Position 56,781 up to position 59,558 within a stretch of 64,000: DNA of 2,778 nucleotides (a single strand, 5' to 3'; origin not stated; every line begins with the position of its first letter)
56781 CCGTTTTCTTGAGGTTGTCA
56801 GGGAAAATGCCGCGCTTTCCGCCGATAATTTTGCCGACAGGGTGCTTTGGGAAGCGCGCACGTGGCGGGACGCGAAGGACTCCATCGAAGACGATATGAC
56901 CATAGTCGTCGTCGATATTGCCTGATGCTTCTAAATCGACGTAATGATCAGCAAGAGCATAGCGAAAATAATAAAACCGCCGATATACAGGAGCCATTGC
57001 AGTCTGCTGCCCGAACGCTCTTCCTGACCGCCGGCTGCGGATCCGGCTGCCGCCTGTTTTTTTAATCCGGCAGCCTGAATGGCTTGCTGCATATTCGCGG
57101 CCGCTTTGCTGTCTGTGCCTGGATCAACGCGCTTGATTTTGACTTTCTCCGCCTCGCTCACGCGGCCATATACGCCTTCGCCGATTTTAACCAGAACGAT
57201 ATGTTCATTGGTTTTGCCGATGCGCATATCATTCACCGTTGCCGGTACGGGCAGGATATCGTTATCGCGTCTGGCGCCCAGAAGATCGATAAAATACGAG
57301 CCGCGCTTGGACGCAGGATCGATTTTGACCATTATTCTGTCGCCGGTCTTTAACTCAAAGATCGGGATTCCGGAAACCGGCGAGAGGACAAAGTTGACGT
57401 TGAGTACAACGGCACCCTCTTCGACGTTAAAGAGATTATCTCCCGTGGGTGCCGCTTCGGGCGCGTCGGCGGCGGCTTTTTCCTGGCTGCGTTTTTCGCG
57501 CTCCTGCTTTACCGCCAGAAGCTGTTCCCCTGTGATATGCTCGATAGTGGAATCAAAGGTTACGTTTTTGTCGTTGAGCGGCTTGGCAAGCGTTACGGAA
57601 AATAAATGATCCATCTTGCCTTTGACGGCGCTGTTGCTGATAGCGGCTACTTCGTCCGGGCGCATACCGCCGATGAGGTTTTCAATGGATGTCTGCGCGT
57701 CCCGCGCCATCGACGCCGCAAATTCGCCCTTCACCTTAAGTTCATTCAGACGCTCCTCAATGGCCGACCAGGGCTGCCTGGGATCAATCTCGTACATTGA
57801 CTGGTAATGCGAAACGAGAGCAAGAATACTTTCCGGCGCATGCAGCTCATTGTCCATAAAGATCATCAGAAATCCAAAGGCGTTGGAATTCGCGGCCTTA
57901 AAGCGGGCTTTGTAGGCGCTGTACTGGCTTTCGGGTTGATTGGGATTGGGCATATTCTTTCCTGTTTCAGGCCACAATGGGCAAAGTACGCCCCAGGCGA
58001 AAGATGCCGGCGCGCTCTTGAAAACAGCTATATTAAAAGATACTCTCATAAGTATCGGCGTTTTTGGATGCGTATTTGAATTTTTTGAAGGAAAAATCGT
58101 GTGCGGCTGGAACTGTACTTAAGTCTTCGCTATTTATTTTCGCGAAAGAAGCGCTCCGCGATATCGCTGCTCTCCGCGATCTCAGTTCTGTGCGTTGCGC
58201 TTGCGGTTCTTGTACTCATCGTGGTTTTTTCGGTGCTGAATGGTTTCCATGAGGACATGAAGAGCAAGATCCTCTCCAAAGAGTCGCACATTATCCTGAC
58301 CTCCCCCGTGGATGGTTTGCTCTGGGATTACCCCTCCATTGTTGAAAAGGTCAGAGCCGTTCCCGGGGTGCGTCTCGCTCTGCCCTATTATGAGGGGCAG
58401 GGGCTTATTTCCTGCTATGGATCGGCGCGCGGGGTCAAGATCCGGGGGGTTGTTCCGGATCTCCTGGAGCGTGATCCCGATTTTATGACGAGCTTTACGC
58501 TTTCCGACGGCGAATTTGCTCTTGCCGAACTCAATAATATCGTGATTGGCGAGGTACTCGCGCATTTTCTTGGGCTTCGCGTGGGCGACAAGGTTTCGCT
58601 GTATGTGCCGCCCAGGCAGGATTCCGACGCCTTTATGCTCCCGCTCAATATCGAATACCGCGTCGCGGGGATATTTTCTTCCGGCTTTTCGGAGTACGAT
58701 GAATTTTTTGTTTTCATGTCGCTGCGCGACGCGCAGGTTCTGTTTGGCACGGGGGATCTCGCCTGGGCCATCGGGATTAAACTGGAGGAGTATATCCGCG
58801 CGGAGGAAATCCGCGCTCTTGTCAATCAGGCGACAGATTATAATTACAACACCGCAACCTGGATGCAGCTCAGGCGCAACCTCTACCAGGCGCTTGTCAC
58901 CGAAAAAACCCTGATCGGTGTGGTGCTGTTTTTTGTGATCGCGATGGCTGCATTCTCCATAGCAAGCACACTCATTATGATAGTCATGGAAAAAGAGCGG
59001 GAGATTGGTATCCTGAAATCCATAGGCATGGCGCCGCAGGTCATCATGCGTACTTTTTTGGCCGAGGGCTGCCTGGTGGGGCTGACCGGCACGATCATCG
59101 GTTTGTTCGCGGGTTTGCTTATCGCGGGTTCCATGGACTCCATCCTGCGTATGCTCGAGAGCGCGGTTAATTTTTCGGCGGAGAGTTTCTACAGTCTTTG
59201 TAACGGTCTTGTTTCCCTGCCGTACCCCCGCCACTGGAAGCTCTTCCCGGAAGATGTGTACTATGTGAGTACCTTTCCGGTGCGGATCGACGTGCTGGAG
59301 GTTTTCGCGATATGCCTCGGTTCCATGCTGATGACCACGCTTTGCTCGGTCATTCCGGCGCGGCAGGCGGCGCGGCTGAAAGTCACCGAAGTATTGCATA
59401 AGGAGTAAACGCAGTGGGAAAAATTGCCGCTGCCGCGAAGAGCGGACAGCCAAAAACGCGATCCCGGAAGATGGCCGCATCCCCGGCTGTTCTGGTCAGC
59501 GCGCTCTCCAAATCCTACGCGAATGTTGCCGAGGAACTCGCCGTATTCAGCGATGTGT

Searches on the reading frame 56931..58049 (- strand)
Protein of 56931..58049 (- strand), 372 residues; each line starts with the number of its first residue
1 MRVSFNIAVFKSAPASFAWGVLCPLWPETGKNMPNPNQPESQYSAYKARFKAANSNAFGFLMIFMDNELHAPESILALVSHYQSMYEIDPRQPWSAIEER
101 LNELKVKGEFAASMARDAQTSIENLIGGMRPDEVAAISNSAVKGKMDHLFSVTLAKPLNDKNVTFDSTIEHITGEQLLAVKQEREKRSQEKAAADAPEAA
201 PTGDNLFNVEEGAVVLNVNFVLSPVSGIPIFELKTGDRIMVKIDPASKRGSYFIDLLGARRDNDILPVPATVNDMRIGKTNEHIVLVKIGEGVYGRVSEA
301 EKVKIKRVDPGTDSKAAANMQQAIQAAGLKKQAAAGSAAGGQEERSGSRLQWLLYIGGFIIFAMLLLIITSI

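Call 61: search_protein_families(library=ncbifam, proteins=[window:56931-58049:-], max_evalue=0.00001)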
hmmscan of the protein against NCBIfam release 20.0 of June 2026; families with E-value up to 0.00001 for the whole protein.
window:56931-58049:- (372 aa): 1 family
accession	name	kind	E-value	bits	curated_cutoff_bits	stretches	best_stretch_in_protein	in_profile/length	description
NF047678.1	LIC10486_fam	equivalog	1.1e-06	28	500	1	183-368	190-363/363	LIC10486 family protein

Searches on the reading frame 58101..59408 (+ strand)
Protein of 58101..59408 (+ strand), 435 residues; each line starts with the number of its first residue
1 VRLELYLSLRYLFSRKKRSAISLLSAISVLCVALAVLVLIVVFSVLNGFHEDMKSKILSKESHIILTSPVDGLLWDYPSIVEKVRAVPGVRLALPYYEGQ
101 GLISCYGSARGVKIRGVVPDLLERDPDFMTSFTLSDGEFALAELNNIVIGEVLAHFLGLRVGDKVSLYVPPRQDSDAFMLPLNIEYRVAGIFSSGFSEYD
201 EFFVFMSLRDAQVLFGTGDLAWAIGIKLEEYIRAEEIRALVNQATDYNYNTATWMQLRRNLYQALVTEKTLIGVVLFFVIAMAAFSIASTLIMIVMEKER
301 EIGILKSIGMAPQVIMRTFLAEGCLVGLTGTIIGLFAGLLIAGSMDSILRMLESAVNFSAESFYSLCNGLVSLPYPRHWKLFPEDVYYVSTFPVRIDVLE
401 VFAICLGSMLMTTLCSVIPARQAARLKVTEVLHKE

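Call 61: search_protein_families(library=ncbifam, proteins=[window:58101-59408:+], max_evalue=0.00001)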
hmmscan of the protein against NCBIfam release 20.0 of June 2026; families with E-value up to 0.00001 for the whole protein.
window:58101-59408:+ (435 aa): 7 families
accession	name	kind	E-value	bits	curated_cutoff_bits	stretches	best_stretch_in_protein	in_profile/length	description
TIGR02212.1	lolCE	equivalog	2.3e-88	296.9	362.45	1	3-435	2-411/411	lipoprotein-releasing ABC transporter permease subunit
NF008357.0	PRK11146.1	exception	4.1e-60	203.7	439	1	2-357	4-357/414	lipoprotein-releasing ABC transporter permease subunit LolE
TIGR02213.1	lolE_release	exception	6.7e-56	189.9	540.35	1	3-356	2-353/411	lipoprotein-releasing ABC transporter permease subunit LolE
NF008076.0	PRK10814.1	exception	4.8e-43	147.7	473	1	4-353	6-348/399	lipoprotein-releasing ABC transporter permease subunit LolC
NF038347.1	FtsX_Gpos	exception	1.8e-08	34.1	225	1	258-336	157-235/296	permease-like cell division protein FtsX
TIGR03434.1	ADOP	subfamily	8.1e-08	30.8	622.3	1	236-350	643-759/803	ADOP family duplicated permease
TIGR00439.2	FtsX_Gneg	equivalog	1.7e-06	27.5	255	1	268-349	166-247/292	permease-like cell division protein FtsX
